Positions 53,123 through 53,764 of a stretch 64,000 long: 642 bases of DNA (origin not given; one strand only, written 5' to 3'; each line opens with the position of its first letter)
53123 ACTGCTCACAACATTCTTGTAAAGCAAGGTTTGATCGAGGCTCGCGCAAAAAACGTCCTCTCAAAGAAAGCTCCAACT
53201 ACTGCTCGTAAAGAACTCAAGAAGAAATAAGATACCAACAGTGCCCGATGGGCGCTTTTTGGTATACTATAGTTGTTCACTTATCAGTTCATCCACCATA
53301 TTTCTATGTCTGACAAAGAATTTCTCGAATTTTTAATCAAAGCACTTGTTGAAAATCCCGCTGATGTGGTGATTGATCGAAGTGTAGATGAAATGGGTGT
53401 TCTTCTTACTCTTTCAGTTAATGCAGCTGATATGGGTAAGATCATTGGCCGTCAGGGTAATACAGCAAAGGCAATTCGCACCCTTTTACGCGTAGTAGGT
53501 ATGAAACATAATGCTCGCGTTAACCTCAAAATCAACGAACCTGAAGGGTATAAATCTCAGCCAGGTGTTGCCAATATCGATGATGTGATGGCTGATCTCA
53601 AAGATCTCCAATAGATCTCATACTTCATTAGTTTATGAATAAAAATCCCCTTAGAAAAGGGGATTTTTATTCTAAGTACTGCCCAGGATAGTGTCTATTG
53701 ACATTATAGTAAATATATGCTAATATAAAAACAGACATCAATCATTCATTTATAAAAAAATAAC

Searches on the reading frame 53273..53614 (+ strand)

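Call 66: search_protein_families(library=pfam, proteins=[window:53273-53614:+], max_evalue=0.001)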
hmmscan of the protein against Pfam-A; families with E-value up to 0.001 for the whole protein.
window:53273-53614:+ (113 aa): 1 family
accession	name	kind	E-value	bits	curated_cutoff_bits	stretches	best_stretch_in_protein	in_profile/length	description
PF13083.13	KH_KhpA-B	-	5.4e-21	74.7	32.1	1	15-87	1-73/73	KhpA/KhpB, KH domain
